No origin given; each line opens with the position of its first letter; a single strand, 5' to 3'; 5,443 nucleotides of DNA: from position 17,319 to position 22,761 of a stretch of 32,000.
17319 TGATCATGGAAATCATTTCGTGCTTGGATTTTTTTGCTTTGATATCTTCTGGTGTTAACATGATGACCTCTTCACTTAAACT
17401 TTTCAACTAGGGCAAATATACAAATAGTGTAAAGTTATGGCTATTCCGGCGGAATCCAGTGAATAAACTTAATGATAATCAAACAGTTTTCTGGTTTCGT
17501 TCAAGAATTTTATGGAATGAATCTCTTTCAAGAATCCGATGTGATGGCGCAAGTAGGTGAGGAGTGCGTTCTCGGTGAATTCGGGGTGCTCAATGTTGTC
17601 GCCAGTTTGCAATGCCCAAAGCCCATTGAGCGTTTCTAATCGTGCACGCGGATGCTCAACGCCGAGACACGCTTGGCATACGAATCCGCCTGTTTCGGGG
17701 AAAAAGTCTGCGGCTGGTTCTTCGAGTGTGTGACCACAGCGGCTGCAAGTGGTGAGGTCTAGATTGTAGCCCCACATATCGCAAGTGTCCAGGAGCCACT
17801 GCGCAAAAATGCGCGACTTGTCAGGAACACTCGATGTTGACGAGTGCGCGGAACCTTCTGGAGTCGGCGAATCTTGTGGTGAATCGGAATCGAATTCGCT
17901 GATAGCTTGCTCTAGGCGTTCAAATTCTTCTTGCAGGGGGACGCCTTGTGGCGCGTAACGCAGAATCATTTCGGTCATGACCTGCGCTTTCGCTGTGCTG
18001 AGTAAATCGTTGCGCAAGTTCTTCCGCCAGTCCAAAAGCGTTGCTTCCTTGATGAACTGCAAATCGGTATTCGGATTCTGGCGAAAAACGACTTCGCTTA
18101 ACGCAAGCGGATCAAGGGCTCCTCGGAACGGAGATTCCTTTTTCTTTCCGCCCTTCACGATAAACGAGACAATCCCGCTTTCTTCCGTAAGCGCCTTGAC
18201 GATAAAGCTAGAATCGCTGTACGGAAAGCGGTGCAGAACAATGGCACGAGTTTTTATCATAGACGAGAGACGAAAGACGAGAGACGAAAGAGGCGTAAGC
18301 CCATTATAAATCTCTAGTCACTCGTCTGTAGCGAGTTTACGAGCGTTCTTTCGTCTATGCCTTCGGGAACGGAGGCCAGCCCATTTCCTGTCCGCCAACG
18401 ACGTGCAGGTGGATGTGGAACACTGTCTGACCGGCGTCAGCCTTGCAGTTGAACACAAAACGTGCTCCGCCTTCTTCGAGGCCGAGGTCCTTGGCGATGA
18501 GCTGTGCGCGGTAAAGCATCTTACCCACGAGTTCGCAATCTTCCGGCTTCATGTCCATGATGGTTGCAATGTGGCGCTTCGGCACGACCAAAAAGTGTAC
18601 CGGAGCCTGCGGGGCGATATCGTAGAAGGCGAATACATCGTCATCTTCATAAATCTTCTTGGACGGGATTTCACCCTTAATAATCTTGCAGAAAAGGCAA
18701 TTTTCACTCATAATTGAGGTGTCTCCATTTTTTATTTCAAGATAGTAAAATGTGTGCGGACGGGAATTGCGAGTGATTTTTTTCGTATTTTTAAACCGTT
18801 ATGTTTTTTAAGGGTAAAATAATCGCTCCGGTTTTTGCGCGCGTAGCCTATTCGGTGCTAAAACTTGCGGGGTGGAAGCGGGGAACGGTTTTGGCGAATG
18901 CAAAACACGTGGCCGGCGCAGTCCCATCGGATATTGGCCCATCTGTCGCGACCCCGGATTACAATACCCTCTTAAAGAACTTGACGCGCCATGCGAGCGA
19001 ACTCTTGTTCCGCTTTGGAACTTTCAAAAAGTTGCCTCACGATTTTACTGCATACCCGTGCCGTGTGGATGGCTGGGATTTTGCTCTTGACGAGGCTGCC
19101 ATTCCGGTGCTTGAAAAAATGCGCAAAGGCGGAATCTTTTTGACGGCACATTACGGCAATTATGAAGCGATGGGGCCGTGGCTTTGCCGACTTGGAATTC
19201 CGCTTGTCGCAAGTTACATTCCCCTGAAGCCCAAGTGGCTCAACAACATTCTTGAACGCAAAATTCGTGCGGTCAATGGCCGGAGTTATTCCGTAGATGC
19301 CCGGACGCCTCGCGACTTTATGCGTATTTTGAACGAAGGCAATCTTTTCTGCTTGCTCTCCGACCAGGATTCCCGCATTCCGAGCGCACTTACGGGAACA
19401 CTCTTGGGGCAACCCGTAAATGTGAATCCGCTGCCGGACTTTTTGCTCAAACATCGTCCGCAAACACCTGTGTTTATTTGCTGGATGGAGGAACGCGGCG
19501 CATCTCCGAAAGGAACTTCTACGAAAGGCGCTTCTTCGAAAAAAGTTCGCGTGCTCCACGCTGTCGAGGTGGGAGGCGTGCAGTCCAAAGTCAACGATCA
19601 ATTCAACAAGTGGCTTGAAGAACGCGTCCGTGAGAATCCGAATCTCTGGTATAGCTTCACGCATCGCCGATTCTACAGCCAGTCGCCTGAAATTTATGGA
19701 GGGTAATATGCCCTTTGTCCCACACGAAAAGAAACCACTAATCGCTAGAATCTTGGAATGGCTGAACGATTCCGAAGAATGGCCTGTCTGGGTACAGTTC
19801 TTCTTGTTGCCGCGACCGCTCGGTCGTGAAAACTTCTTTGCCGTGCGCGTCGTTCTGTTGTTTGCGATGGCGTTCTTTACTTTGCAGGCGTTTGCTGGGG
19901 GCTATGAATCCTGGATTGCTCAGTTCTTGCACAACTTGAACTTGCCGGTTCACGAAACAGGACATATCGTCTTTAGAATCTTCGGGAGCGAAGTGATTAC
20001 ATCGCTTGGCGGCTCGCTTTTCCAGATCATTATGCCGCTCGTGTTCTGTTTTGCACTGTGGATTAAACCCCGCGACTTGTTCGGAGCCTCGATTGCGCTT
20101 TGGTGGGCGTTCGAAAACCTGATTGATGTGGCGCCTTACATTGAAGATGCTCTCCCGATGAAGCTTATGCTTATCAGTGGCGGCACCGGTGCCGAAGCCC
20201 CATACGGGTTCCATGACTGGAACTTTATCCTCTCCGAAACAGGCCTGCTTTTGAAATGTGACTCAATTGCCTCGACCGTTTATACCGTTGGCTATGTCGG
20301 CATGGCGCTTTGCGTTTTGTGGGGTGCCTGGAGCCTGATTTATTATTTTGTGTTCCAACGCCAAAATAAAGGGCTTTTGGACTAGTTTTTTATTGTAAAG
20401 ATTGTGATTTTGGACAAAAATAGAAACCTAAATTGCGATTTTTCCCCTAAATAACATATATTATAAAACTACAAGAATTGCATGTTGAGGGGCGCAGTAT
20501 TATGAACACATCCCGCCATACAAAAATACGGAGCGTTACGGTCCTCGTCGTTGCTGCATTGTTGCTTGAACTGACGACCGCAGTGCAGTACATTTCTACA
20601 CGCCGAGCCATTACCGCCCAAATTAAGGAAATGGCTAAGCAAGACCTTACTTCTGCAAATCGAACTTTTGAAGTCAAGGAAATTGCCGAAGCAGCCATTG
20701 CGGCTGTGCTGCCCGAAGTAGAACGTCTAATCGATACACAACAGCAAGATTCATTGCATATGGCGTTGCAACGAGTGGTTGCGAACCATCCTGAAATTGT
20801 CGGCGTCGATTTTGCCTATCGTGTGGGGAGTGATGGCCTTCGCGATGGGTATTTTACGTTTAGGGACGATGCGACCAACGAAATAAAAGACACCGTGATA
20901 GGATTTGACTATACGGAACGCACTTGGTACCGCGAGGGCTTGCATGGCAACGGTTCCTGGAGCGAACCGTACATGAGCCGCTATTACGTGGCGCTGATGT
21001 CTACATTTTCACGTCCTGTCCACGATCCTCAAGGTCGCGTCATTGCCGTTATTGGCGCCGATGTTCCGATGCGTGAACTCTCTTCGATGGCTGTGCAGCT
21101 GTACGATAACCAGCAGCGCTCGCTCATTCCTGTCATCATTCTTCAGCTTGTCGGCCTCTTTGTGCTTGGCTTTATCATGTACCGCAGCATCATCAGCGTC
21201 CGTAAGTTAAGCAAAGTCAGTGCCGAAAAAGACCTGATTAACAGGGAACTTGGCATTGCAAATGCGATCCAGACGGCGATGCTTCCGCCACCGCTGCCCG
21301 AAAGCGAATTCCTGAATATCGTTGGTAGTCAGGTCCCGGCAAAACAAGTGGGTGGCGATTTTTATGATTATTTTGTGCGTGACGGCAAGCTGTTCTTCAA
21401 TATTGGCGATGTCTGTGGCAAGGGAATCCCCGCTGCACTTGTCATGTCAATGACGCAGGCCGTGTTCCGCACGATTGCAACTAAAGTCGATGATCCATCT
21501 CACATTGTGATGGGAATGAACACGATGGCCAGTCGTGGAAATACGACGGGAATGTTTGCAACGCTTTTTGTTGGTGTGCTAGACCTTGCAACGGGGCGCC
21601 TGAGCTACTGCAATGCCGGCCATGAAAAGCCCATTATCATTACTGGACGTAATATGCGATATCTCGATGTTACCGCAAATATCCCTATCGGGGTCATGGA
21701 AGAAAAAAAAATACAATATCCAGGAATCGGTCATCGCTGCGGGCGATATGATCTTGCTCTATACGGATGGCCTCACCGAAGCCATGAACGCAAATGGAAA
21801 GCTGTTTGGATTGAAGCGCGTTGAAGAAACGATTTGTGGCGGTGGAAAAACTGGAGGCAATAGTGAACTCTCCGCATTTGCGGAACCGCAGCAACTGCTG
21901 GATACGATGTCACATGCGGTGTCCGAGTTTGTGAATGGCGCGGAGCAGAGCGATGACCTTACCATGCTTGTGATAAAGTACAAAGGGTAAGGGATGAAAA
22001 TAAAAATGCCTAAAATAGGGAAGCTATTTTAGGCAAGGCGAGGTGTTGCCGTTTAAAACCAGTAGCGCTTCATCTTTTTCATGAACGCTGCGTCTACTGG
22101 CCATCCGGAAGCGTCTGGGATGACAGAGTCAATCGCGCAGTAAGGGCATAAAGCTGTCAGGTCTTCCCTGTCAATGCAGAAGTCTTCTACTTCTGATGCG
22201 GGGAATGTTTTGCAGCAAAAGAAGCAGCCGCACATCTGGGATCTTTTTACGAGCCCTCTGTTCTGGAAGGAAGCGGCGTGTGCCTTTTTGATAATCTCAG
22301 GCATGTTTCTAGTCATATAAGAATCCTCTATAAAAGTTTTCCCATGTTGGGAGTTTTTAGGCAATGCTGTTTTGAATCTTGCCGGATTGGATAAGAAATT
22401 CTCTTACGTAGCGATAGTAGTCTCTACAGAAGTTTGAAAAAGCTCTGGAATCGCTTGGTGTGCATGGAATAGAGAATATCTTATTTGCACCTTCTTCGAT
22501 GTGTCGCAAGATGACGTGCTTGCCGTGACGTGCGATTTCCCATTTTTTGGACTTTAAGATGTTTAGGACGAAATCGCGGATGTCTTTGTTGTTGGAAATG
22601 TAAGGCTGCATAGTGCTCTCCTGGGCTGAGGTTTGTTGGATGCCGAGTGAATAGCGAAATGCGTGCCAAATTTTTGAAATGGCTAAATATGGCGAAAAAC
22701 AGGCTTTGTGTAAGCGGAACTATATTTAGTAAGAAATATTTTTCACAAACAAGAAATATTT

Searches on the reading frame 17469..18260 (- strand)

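Call 68: search_protein_families(library=pfam, proteins=[window:17469-18260:-], max_evalue=0.001)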
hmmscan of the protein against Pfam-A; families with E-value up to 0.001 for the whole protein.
window:17469-18260:- (263 aa): 2 families
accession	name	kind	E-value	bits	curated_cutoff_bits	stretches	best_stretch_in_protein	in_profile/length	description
PF11967.14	RecO_N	-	2e-21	76.2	27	1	1-77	1-78/80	Recombination protein O N terminal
PF02565.21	RecO_C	-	3.8e-09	36.9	22.1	1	152-233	52-134/157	Recombination protein O C terminal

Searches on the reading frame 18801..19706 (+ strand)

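Call 68: search_protein_families(library=pfam, proteins=[window:18801-19706:+], max_evalue=0.001)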
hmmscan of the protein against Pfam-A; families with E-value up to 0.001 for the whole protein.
window:18801-19706:+ (301 aa): 1 family
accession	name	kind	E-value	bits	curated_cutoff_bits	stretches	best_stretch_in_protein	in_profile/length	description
PF03279.18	Lip_A_acyltrans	-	0.00074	19.2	22.3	0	108-291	120-293/295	Bacterial lipid A biosynthesis acyltransferase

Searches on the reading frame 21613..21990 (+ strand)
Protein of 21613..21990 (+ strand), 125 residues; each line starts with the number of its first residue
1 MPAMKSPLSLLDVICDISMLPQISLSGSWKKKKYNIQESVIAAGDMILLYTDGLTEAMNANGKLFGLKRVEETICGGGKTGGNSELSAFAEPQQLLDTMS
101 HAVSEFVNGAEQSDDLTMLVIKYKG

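Call 68: search_protein_families(library=pfam, proteins=[window:21613-21990:+], max_evalue=0.001)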
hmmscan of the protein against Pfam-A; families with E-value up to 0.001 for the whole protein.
window:21613-21990:+ (125 aa): 1 family
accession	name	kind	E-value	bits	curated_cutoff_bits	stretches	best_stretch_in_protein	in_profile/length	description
PF07228.17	SpoIIE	-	1.4e-13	51.7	25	1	31-123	110-191/192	Stage II sporulation protein E (SpoIIE)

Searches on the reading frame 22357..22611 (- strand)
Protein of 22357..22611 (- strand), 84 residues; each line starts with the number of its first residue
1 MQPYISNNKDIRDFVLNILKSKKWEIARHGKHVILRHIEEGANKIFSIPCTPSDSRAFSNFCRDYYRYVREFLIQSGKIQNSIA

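Call 3: search_protein_families(library=pfam, proteins=[window:22357-22611:-], max_evalue=0.01)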
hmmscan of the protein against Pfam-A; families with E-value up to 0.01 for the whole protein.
window:22357-22611:- (84 aa): 1 family
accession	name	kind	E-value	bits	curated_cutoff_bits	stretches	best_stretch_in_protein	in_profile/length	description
PF07927.17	HicA_toxin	-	0.0022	18.5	27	1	15-53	4-41/58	HicA toxin of bacterial toxin-antitoxin,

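Call 4: search_protein_families(library=padloc, proteins=[window:22357-22611:-], max_evalue=0.01)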
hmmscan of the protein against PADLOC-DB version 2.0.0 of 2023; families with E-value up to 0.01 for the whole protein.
window:22357-22611:- (84 aa): 1 family
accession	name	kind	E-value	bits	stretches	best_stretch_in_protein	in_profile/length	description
PDLC02910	HicA-like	-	2.9e-12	44.3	1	6-64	4-57/61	-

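Call 5: search_protein_families(library=ncbifam, proteins=[window:22357-22611:-], max_evalue=0.01)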
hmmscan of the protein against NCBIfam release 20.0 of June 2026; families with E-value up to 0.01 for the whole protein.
window:22357-22611:- (84 aa): 0 families
